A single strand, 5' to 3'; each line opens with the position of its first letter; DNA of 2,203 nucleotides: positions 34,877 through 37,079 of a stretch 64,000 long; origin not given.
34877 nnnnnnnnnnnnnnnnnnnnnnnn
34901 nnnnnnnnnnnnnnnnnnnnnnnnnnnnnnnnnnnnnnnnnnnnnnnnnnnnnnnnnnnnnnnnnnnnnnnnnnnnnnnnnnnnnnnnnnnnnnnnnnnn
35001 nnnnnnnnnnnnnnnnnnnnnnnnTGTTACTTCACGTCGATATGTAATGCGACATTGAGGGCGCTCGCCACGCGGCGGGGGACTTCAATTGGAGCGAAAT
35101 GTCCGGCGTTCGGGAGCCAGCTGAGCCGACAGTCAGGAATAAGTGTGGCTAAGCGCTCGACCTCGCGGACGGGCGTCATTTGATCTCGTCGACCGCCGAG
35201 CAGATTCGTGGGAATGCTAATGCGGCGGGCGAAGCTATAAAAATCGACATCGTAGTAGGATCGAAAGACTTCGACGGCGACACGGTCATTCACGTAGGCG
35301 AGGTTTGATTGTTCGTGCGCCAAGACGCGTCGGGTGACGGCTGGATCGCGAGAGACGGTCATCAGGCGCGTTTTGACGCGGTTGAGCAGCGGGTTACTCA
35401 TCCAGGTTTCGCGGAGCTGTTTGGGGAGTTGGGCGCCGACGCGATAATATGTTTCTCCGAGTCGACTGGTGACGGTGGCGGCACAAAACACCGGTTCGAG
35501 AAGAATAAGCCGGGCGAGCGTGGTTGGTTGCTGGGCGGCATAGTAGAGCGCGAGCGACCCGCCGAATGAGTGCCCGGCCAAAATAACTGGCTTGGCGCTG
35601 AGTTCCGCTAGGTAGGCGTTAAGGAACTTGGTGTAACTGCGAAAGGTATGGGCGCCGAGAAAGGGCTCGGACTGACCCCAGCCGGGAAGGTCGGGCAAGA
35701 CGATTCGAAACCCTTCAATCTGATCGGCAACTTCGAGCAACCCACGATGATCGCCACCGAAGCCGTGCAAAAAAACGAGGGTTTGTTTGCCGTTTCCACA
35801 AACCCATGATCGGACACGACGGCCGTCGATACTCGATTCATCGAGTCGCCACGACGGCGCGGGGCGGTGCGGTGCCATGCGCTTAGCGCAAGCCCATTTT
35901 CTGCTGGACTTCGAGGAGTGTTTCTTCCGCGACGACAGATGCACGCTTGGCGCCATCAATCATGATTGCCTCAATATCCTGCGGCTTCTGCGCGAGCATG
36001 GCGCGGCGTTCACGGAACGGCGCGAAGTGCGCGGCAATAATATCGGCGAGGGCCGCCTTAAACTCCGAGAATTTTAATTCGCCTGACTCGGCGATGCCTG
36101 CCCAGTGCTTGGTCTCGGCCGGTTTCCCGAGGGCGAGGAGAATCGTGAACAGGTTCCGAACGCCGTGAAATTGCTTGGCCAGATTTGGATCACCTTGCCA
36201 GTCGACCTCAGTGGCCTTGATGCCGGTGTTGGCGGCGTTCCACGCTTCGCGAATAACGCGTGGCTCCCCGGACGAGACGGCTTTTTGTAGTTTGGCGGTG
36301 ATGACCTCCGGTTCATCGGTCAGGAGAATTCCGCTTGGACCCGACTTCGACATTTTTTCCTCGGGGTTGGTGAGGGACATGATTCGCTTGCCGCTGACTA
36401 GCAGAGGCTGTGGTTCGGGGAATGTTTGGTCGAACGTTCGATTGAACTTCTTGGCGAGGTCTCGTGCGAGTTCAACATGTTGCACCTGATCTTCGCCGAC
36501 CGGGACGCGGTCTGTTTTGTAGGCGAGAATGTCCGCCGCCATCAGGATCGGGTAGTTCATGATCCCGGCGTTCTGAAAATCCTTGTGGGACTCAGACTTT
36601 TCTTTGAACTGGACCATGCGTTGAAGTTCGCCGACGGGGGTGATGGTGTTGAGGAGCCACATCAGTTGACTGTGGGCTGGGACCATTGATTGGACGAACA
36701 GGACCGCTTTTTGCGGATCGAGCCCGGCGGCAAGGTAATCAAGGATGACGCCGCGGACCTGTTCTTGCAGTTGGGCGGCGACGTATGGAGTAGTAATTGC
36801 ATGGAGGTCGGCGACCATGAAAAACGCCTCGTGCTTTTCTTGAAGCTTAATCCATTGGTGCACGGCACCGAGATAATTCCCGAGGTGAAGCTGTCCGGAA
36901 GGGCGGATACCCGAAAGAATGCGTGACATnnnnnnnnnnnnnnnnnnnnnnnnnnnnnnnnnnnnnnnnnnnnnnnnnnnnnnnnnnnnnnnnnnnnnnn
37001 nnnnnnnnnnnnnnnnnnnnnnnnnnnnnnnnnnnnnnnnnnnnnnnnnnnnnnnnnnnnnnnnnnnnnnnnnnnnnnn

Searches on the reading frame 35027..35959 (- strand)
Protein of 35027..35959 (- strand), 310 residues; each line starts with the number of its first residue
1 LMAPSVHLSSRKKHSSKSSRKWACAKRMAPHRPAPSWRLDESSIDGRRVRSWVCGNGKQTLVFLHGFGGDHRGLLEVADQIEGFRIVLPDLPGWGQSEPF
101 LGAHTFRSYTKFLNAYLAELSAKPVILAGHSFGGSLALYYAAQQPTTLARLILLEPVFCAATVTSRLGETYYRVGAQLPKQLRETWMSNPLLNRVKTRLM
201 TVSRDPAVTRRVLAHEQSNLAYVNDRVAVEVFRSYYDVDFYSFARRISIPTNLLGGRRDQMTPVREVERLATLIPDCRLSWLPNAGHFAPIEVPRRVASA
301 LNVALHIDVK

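Call 10: search_protein_families(library=pfam, proteins=[window:35027-35959:-], max_evalue=0.01)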
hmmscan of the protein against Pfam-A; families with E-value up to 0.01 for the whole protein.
window:35027-35959:- (310 aa): 10 families
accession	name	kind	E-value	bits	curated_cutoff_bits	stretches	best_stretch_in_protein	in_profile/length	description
PF00561.26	Abhydrolase_1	-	3.1e-26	93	25.8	1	60-292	2-243/245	alpha/beta hydrolase fold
PF12697.13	Abhydrolase_6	-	1.1e-21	78.9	26.3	1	61-300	1-217/217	Alpha/beta hydrolase family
PF12146.15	Hydrolase_4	-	3.7e-19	69.4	27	1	58-287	4-232/239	Serine aminopeptidase, S33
PF02230.22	Abhydrolase_2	-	1.2e-05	25.7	23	0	107-155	88-137/217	Phospholipase/Carboxylesterase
PF20408.4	Abhydrolase_11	-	0.00021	21.6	27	0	246-287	125-165/193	Alpha/beta hydrolase domain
PF06342.18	DUF1057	-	0.00022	20.8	21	1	51-147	28-128/297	Alpha/beta hydrolase of unknown function (DUF1057)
PF11187.14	Mbeg1-like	-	0.00079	19.4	21.1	1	110-149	72-110/224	Mbeg1-like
PF06821.19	Ser_hydrolase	-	0.0011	19.3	22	0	113-157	46-91/172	Serine hydrolase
PF00975.26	Thioesterase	-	0.0043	17.7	26.4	1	115-143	58-86/226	Thioesterase domain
PF00756.26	Esterase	-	0.0061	16.8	22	1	121-152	114-144/251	Putative esterase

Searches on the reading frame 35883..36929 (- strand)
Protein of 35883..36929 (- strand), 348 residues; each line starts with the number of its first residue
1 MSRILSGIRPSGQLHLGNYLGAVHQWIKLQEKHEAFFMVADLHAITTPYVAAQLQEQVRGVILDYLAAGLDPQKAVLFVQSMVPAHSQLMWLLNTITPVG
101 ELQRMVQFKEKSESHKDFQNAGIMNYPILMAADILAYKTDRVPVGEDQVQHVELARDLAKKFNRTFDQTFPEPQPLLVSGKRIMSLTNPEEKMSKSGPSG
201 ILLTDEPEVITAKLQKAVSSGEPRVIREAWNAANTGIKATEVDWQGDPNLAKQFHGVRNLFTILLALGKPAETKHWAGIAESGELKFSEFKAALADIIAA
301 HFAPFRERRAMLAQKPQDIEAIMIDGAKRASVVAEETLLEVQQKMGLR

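Call 10: search_protein_families(library=pfam, proteins=[window:35883-36929:-], max_evalue=0.01)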
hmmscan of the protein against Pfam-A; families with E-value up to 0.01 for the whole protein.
window:35883-36929:- (348 aa): 1 family
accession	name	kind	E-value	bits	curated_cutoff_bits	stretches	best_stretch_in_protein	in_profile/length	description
PF00579.31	tRNA-synt_1b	-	1.8e-66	224.9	21.1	1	3-225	7-232/292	tRNA synthetases class I (W and Y)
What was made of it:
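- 35883..36947 (-): trpS, with its own conserved extended -10 (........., 36947-36939) 9 nt before the ATG at 36929. Pfam tRNA-synt_1b (call 10).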
